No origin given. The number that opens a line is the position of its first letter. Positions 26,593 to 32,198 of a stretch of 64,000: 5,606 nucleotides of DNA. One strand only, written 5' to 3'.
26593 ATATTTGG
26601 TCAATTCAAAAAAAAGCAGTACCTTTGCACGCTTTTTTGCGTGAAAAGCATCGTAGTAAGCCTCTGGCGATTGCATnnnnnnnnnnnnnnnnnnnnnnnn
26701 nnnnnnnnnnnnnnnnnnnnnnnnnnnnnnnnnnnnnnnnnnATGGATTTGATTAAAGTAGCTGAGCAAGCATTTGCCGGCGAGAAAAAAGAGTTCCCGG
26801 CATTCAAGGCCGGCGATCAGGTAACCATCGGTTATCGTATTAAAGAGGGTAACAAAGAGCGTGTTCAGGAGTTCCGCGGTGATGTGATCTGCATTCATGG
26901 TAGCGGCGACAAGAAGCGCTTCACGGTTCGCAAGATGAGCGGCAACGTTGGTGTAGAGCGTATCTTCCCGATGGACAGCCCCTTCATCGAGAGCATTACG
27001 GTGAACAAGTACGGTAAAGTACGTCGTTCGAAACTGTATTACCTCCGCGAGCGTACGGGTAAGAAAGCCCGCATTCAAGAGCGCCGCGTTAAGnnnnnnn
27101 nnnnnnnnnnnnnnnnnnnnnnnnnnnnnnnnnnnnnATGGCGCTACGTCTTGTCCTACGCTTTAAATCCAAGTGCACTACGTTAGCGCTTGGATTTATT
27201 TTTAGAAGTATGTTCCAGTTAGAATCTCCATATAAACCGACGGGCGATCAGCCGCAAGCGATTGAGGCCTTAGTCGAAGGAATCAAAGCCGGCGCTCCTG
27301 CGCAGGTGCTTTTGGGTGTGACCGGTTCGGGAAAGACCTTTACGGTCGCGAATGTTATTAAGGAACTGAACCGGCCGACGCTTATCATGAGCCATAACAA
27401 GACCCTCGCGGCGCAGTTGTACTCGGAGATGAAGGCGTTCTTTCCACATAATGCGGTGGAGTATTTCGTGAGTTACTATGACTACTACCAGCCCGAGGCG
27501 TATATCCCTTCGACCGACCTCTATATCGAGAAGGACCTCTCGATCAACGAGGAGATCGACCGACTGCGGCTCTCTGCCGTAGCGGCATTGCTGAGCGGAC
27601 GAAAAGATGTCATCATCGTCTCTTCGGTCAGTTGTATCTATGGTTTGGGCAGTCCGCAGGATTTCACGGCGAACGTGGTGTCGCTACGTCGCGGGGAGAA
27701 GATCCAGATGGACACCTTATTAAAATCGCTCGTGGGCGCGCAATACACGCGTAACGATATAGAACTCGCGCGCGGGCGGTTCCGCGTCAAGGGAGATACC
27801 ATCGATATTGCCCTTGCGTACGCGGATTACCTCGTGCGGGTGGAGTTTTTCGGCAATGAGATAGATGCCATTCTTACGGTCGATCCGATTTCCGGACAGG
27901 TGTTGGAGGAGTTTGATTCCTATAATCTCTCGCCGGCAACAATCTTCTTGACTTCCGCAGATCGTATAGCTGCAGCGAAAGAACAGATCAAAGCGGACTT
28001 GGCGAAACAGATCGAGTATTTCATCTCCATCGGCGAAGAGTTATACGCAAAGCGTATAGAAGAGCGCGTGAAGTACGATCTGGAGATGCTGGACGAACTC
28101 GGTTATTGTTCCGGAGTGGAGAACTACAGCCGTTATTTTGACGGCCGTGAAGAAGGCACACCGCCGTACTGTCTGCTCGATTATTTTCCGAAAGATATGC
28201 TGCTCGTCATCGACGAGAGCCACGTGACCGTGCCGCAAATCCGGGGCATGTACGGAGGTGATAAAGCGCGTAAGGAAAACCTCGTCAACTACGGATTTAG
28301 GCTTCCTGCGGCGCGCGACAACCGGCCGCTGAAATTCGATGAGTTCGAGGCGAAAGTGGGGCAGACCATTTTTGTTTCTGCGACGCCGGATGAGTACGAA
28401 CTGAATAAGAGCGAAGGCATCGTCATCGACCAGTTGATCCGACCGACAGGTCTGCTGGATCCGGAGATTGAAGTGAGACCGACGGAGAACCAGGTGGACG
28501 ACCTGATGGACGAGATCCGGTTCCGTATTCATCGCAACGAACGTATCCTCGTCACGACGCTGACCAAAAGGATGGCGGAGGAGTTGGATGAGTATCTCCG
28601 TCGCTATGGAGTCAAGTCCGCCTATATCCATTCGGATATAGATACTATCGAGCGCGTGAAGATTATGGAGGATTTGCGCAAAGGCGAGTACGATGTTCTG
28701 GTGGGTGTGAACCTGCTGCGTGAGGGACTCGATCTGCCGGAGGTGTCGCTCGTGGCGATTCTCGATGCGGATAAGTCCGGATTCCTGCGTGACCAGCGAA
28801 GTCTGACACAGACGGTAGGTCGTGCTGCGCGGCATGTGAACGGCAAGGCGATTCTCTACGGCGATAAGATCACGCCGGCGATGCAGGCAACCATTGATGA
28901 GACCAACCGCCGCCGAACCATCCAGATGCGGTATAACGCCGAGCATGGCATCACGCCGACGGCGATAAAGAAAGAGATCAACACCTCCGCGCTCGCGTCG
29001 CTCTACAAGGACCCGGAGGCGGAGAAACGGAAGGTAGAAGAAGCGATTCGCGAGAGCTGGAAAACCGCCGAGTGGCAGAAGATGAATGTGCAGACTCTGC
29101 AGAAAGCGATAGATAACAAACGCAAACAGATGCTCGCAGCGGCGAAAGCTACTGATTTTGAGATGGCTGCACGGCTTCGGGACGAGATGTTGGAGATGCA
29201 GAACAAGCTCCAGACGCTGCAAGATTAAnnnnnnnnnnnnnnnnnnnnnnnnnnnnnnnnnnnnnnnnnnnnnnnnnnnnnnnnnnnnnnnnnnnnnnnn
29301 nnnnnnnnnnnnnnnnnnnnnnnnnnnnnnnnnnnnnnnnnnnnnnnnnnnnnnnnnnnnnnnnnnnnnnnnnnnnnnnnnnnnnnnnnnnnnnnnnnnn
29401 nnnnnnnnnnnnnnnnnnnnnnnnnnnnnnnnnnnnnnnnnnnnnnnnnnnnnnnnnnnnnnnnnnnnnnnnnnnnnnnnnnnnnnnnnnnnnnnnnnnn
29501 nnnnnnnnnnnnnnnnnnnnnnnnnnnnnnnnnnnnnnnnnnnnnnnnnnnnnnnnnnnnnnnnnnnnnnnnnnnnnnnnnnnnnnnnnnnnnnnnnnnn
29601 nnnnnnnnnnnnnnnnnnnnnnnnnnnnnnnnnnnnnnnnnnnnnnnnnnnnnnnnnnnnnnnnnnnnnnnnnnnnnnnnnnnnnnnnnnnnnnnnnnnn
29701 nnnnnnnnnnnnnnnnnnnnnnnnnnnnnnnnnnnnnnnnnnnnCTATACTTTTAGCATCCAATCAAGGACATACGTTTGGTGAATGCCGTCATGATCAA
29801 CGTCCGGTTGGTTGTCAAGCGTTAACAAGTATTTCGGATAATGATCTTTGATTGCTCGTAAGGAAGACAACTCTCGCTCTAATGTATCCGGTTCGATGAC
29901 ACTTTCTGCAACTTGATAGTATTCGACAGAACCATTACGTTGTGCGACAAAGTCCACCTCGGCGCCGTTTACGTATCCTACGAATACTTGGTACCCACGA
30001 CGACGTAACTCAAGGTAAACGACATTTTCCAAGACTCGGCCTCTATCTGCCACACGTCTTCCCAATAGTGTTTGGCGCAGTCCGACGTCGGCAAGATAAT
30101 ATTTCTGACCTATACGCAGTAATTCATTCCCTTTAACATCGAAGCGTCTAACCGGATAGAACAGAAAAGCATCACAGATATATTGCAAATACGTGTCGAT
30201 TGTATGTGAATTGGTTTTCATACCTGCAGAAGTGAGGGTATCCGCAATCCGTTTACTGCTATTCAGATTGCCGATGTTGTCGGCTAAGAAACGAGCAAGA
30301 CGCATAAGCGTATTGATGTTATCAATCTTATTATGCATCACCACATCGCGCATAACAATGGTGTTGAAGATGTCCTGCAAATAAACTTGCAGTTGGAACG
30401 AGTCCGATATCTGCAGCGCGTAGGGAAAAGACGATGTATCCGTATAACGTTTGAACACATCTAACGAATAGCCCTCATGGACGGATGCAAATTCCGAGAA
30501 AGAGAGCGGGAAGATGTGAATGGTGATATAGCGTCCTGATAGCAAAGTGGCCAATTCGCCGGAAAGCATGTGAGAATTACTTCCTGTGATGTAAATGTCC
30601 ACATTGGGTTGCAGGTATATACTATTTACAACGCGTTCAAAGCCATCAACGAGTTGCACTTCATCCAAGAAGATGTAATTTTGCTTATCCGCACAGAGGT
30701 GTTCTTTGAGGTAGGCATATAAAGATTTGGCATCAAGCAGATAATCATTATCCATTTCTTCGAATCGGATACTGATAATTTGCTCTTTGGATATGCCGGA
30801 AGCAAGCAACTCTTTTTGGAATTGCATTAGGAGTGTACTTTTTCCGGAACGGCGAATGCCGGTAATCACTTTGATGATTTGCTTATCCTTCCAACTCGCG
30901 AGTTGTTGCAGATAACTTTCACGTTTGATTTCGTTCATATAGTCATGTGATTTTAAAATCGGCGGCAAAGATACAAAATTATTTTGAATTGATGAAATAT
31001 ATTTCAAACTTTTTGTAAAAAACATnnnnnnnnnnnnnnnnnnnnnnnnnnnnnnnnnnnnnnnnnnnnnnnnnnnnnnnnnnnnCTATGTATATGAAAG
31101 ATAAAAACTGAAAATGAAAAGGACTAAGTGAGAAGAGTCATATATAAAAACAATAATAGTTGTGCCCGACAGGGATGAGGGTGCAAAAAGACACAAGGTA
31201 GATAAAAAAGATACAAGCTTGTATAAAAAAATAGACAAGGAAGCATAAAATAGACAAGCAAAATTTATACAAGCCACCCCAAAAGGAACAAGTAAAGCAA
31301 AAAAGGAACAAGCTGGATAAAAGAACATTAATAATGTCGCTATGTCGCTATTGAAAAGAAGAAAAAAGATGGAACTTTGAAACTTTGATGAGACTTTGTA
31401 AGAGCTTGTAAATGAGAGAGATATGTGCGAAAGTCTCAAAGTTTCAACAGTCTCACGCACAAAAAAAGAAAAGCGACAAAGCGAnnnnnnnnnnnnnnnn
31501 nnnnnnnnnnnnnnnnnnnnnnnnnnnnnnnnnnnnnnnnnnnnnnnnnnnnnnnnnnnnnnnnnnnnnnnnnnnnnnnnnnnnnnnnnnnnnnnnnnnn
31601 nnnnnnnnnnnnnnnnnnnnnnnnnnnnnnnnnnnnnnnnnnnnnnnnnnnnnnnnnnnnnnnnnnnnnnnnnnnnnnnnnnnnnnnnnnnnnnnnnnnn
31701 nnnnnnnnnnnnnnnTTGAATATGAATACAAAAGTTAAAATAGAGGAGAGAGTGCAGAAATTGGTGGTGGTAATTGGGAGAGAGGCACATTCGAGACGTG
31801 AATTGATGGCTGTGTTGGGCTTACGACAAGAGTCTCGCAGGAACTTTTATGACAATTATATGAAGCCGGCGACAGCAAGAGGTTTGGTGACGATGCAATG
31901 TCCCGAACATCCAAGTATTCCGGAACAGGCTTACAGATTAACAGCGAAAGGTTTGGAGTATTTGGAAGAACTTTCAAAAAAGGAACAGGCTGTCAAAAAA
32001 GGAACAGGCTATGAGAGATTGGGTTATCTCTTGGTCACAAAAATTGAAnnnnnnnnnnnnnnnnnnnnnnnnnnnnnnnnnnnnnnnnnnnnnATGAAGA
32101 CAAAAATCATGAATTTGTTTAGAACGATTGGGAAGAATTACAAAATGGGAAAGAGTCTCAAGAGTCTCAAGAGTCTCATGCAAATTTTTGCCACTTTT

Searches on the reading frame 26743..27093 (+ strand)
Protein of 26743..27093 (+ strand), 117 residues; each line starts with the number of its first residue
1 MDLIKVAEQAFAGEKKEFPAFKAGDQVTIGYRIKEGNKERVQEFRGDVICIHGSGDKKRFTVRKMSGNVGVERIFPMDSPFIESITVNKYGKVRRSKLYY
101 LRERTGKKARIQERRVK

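Call 9: search_protein_families(library=pfam, proteins=[window:26743-27093:+], max_evalue=0.001)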
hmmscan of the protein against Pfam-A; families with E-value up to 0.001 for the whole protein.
window:26743-27093:+ (117 aa): 1 family
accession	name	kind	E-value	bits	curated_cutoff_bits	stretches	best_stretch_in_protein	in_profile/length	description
PF01245.26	Ribosomal_L19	-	4.7e-42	142.9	22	1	6-114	5-111/111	Ribosomal protein L19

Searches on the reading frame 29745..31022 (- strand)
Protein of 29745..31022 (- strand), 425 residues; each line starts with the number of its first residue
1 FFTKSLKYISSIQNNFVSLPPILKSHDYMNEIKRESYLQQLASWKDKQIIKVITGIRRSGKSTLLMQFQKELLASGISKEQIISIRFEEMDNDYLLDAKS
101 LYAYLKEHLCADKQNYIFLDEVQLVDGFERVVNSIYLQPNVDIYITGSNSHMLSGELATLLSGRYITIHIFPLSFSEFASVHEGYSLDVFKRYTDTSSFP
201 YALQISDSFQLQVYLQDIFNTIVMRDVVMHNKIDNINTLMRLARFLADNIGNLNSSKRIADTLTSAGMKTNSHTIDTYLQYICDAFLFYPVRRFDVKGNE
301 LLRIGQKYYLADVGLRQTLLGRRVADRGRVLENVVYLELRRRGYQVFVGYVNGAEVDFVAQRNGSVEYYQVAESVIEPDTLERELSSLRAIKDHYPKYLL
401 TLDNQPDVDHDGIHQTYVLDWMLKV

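Call 9: search_protein_families(library=pfam, proteins=[window:29745-31022:-], max_evalue=0.001)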
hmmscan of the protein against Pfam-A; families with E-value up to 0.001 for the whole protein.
window:29745-31022:- (425 aa): 3 families
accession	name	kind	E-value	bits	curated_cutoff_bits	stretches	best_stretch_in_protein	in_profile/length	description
PF13173.12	AAA_14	-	6.3e-35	120.4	27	1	50-178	4-128/129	AAA domain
PF13635.12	DUF4143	-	5.4e-20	72.2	28.1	1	225-371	2-157/160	Domain of unknown function (DUF4143)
PF01637.24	ATPase_2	-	8.4e-05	22.9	33.2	1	34-97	4-67/225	ATPase domain predominantly from Archaea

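Call 96: search_protein_families(library=padloc, proteins=[window:29745-31022:-], max_evalue=0.001)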
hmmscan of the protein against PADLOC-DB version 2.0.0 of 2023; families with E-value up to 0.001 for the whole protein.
window:29745-31022:- (425 aa): 8 families
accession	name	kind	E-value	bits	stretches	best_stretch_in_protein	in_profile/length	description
PDLC04787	PDC-S01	-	1.4e-155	516.2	1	27-424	4-408/412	-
PDLC04789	PDC-S01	-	4.5e-36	122.7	1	37-370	6-337/375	-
PDLC04790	PDC-S01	-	3.4e-23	80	1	27-363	6-356/422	-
PDLC04791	PDC-S01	-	2.5e-22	77.1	1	45-367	16-345/395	-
PDLC04786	PDC-S01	-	9e-16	55.6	1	33-182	4-157/439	-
PDLC04792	PDC-S01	-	1e-08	32.2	1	38-182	7-155/452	-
PDLC04788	PDC-S01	-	1.3e-07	28.9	1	36-183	5-155/448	-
PDLC02911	VakA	-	0.0007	18.2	0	52-115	6-66/163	-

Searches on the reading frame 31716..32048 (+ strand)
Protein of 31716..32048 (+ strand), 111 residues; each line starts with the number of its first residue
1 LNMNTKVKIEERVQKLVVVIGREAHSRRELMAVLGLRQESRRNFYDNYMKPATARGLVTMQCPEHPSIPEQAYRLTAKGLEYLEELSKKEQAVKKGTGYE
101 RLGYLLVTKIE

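Call 9: search_protein_families(library=pfam, proteins=[window:31716-32048:+], max_evalue=0.001)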
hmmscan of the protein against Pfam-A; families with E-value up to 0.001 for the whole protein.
window:31716-32048:+ (111 aa): 1 family
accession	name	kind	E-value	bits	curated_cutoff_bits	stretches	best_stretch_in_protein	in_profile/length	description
PF21247.3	Fic-like_C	-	2e-16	60.1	27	1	11-76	1-64/64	Filamentation induced by cAMP protein Fic-like, C-terminal domain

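Call 96: search_protein_families(library=padloc, proteins=[window:31716-32048:+], max_evalue=0.001)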
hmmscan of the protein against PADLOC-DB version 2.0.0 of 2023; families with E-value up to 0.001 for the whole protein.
window:31716-32048:+ (111 aa): 0 families
